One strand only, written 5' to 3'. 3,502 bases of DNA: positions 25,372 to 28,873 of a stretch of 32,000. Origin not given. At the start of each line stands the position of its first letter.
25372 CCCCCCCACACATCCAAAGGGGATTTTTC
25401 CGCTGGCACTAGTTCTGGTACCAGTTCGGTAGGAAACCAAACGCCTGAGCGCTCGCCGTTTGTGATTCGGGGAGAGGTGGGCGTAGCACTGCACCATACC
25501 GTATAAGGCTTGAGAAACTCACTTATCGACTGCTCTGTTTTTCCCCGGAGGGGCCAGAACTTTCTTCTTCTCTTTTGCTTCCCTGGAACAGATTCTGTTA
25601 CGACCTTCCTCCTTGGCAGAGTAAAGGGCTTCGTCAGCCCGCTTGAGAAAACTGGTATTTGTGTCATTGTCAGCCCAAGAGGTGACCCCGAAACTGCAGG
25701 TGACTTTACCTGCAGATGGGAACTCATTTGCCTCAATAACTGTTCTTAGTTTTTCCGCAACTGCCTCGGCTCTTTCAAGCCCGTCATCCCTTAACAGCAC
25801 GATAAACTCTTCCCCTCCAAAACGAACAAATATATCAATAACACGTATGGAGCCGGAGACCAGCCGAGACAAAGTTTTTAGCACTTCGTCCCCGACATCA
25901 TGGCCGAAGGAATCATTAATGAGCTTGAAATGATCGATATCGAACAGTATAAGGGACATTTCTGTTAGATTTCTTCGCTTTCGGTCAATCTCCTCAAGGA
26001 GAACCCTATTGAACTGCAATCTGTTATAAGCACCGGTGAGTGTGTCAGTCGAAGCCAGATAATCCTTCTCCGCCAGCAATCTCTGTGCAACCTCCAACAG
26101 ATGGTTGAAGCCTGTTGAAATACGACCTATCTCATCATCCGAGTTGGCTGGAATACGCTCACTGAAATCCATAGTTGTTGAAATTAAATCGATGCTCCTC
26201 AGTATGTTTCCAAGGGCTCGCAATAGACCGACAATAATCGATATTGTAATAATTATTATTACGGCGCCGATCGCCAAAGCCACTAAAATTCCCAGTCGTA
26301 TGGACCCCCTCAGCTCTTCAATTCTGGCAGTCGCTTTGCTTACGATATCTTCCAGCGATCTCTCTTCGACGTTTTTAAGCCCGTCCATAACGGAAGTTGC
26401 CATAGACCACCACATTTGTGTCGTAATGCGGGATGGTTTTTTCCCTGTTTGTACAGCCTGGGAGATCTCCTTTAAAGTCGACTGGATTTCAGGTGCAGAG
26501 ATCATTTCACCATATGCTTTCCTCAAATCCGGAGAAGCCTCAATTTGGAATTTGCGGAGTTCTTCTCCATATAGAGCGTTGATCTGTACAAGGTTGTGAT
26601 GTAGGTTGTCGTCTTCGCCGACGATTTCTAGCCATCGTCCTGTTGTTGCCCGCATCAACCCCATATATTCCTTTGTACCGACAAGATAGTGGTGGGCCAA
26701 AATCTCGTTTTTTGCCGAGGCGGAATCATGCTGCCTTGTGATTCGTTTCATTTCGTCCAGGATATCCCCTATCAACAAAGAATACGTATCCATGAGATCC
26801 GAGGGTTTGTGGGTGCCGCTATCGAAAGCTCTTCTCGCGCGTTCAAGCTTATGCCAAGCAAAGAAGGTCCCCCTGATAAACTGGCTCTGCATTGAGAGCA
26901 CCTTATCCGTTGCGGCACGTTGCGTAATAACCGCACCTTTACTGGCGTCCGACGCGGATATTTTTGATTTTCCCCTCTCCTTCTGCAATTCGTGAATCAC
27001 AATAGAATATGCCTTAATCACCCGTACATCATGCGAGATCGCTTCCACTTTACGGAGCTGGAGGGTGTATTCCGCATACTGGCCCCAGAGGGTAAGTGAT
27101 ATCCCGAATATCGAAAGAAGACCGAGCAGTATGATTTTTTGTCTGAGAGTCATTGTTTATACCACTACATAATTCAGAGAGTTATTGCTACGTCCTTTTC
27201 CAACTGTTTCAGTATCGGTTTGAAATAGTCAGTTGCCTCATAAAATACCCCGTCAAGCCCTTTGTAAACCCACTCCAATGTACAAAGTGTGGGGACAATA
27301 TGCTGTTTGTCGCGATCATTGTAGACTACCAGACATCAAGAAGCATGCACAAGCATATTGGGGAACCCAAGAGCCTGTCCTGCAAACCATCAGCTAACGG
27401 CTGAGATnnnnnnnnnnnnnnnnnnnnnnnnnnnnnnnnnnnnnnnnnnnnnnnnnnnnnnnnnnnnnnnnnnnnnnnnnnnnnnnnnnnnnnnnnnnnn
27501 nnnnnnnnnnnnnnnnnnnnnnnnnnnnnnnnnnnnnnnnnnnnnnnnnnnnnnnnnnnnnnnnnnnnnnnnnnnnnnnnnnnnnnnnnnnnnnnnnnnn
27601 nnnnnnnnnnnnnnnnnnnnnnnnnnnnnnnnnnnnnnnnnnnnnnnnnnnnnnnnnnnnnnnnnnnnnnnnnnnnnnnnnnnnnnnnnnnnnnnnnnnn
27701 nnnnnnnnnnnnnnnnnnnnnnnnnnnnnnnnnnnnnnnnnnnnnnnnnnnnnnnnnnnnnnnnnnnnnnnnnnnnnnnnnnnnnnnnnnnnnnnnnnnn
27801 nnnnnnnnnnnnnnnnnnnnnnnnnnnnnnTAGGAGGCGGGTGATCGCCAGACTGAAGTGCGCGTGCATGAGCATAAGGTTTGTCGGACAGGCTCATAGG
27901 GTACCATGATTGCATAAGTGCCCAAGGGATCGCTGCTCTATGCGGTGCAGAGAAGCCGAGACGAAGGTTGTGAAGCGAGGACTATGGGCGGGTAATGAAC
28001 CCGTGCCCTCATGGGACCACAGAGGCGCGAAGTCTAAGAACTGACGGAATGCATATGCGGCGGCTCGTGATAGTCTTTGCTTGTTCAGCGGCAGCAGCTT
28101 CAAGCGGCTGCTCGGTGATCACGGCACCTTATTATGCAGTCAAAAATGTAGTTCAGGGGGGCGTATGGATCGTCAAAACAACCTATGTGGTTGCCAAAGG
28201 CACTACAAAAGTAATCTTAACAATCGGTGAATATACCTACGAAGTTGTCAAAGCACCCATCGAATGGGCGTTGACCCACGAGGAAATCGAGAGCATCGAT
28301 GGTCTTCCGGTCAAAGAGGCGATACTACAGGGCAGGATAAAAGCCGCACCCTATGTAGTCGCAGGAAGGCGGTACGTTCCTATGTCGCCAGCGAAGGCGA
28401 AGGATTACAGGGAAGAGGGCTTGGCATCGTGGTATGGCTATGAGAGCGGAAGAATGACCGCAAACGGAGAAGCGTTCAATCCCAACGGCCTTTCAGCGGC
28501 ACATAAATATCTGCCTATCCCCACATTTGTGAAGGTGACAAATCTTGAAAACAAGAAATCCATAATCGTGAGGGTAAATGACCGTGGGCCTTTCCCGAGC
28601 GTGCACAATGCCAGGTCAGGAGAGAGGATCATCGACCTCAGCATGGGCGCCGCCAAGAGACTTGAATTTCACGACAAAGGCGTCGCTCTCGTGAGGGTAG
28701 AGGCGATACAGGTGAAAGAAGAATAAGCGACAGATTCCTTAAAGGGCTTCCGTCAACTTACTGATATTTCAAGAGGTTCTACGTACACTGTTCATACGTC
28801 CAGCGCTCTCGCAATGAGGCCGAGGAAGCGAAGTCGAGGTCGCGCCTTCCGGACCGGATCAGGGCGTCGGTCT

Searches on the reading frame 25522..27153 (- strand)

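Call 61: search_protein_families(library=pfam, proteins=[window:25522-27153:-], max_evalue=0.001)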
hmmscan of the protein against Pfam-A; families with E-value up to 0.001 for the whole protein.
window:25522-27153:- (544 aa): 3 families
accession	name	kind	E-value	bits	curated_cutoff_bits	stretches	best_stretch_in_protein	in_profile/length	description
PF00990.26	GGDEF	-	7.6e-41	140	23.8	1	367-520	1-161/161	Diguanylate cyclase, GGDEF domain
PF08376.15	NIT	-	1e-25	92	24.9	1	52-270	2-238/239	Nitrate and nitrite sensing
PF00672.30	HAMP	-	2.7e-05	24.9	25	1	310-354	6-49/53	HAMP domain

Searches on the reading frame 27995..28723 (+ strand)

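Call 61: search_protein_families(library=pfam, proteins=[window:27995-28723:+], max_evalue=0.001)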
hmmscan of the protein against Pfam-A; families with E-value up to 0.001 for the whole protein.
window:27995-28723:+ (243 aa): 1 family
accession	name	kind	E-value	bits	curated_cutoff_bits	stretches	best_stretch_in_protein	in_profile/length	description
PF03330.24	DPBB_1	-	1.5e-22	80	28.8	1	140-234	2-82/83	Lytic transglycolase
